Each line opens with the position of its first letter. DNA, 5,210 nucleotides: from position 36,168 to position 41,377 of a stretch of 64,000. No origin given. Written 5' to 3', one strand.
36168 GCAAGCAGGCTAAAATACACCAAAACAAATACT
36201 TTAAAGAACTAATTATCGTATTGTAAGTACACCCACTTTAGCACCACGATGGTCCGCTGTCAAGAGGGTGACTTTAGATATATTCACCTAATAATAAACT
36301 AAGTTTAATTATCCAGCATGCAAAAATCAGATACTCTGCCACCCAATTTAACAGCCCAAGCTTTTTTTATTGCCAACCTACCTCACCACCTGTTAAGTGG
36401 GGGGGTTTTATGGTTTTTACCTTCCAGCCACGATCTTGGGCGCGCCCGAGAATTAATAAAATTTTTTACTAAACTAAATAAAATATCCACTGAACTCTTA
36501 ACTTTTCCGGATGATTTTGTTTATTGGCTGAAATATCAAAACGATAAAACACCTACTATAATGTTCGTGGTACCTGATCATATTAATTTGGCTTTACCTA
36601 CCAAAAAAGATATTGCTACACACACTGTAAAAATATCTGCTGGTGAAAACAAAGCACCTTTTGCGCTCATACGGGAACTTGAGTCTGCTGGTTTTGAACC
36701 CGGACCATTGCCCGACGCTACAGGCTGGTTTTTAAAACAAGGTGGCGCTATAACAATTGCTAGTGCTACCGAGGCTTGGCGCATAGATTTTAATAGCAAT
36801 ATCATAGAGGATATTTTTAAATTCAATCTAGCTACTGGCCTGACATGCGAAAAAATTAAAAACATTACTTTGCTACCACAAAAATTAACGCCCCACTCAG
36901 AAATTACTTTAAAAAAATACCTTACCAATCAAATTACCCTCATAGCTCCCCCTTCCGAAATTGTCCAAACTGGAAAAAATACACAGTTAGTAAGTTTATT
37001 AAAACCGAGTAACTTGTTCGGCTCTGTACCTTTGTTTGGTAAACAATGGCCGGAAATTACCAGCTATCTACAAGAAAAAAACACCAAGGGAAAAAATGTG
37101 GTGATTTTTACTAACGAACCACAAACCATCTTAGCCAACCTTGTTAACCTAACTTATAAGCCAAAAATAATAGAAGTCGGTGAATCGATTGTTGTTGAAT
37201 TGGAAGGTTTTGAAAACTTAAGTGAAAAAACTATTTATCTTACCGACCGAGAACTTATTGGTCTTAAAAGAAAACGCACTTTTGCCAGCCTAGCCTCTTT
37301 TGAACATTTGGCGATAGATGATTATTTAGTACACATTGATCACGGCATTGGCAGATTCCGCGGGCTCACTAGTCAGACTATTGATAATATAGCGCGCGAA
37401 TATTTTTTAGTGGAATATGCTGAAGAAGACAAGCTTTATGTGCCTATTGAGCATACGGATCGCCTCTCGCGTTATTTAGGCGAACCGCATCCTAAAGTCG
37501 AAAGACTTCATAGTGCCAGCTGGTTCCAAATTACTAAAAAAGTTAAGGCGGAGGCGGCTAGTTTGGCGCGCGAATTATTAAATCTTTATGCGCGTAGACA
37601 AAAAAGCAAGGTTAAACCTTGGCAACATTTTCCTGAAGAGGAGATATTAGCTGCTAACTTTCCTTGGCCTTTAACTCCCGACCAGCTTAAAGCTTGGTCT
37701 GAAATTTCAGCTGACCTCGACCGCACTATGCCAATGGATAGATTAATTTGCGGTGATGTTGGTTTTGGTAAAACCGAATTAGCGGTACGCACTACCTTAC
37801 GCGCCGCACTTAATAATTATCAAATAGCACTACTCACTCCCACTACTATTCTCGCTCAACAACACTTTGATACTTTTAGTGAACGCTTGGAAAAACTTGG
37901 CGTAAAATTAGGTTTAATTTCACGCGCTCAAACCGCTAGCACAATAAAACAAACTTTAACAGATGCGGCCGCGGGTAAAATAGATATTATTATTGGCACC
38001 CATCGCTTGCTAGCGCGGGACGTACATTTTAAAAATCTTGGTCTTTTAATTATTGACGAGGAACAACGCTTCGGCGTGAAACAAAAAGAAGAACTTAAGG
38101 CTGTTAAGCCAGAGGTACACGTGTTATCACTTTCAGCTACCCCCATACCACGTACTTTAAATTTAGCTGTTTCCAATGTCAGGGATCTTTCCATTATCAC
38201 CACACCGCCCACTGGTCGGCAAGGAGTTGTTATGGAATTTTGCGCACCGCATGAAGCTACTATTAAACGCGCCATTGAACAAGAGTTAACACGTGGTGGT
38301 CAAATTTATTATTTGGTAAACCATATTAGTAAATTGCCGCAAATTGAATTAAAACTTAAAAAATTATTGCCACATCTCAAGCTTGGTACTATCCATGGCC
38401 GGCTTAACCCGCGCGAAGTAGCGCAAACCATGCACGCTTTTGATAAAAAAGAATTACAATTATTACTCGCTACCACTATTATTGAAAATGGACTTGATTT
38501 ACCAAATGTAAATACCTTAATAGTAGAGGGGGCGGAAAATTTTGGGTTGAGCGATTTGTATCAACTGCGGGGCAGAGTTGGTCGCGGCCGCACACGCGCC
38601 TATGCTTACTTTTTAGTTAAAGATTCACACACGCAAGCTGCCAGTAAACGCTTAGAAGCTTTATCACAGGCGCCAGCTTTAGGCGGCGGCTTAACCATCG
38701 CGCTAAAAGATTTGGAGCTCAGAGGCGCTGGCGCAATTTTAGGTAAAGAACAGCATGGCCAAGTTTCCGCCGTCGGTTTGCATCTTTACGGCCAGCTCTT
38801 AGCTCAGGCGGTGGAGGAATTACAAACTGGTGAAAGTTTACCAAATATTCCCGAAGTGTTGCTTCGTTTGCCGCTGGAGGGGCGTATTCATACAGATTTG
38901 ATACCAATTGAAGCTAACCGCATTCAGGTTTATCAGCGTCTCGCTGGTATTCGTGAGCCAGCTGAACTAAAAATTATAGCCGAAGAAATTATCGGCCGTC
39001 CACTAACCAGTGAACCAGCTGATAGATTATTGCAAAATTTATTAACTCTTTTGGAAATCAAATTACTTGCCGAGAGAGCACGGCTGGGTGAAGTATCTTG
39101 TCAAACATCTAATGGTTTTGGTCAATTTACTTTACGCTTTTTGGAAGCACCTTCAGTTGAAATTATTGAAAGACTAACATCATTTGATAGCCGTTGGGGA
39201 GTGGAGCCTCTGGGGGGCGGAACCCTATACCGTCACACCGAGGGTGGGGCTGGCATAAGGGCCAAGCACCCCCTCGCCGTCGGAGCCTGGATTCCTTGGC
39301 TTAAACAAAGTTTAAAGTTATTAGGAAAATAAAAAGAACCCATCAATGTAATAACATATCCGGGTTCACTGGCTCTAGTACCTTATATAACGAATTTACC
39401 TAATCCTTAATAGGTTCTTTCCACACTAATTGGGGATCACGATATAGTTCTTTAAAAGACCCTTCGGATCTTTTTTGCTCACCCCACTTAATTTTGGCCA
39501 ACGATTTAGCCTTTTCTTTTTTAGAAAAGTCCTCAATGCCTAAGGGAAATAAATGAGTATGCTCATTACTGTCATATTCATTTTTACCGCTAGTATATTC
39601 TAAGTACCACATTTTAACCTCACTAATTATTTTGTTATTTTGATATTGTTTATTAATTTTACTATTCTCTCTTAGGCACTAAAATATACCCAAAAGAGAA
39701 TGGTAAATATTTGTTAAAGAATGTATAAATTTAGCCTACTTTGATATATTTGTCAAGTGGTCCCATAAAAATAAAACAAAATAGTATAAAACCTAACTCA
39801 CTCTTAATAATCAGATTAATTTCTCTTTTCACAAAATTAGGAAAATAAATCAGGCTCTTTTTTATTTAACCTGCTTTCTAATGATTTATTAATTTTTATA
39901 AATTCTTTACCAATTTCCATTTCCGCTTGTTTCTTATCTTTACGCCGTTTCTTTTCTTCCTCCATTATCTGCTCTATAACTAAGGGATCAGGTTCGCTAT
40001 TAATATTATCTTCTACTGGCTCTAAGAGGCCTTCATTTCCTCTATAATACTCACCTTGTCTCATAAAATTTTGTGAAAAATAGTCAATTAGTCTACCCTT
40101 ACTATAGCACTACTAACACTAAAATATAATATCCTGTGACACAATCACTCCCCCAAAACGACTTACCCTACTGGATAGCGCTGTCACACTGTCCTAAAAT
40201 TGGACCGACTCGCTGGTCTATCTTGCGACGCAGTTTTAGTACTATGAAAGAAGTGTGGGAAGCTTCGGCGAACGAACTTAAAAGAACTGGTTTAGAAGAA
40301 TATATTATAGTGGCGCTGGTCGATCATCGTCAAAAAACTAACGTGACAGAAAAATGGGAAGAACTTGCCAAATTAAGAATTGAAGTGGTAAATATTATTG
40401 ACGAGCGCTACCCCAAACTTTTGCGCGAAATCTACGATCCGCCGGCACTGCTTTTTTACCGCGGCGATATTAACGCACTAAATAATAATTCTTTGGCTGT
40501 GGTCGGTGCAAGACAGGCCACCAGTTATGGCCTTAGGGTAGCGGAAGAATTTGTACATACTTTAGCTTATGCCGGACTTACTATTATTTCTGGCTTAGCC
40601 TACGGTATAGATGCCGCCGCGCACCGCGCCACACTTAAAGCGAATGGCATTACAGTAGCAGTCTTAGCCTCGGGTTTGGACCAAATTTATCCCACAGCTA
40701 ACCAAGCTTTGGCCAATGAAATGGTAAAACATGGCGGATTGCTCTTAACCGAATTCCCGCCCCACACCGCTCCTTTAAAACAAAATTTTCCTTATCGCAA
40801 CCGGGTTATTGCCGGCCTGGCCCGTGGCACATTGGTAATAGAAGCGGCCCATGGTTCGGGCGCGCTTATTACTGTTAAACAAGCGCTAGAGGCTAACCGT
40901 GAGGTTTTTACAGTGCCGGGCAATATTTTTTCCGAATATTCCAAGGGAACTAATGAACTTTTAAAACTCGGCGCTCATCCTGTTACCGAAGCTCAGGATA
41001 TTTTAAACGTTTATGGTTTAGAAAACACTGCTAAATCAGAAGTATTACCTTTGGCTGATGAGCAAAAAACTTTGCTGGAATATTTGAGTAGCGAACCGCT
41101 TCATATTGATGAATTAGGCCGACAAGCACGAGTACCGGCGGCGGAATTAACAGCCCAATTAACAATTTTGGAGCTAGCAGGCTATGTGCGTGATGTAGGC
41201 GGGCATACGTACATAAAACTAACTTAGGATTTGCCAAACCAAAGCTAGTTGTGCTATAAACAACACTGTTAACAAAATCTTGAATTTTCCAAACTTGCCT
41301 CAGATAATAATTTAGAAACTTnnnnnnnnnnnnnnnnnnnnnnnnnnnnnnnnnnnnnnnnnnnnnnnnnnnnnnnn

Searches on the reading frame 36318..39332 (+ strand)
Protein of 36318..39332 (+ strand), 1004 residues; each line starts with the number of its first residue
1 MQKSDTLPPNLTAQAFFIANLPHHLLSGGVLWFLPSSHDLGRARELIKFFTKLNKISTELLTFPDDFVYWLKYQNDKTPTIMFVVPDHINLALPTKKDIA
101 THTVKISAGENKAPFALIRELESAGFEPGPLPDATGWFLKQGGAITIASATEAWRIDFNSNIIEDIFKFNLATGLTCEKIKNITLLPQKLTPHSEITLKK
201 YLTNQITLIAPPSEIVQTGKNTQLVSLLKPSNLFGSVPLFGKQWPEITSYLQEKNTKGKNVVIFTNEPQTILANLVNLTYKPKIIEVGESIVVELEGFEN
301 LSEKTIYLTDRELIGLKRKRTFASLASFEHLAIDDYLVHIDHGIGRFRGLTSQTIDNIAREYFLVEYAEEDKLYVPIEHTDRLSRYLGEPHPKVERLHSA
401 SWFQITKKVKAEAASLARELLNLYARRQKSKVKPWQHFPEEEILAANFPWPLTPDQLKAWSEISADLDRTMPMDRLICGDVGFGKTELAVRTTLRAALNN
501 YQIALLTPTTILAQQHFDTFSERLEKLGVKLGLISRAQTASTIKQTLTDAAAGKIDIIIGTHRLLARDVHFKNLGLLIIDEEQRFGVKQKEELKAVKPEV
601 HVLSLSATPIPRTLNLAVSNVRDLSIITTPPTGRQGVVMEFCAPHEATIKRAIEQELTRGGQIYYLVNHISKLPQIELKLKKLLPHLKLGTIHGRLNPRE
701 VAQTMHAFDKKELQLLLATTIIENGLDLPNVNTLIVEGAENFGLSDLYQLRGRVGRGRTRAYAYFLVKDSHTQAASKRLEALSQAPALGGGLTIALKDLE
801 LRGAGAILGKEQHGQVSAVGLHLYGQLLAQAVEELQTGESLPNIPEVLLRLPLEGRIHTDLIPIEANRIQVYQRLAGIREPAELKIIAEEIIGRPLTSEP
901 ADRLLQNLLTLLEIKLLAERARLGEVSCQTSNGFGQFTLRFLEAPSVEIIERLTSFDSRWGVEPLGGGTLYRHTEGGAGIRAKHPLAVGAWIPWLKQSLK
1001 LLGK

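Call 9: search_protein_families(library=pfam, proteins=[window:36318-39332:+], max_evalue=0.01)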
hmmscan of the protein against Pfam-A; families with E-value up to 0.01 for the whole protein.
window:36318-39332:+ (1004 aa): 7 families
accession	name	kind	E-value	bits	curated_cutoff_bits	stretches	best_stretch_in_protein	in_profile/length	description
PF00270.35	DEAD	-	2.8e-24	86.2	26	1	453-614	1-164/167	DEAD/DEAH box helicase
PF00271.37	Helicase_C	-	5.6e-19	68.9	23.5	1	653-756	6-108/110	Helicase conserved C-terminal domain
PF02559.22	CarD_TRCF_RID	-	1.1e-17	64.3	23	1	331-386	1-56/57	CarD-like/TRCF RID domain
PF17757.6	UvrB_inter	-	8.3e-08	32.7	22.9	1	105-189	2-89/91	UvrB interaction domain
PF04851.21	ResIII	-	1.3e-07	32.1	22.5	1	453-609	5-162/164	Type III restriction enzyme, res subunit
PF03461.20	TRCF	-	4.6e-07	30.5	25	1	852-937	2-84/95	TRCF domain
PF22590.2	Cas3-like_C_2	-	0.0035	18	27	1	660-758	2-105/106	CRISPR-associated nuclease/helicase Cas3, C-terminal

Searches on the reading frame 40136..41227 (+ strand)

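Call 9: search_protein_families(library=pfam, proteins=[window:40136-41227:+], max_evalue=0.01)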
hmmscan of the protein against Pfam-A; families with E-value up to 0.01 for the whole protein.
window:40136-41227:+ (363 aa): 3 families
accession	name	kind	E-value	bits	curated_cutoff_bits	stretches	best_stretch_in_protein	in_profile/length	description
PF02481.21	DNA_processg_A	-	2.3e-80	269.2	29.6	1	78-284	3-211/212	DNA recombination-mediator protein A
PF17782.7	DprA_WH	-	2.3e-14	53.6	22.9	1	304-356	8-60/61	DprA winged helix domain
PF18306.6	LDcluster4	-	0.0004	20.5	26.3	1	120-179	4-64/151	SLOG cluster4 family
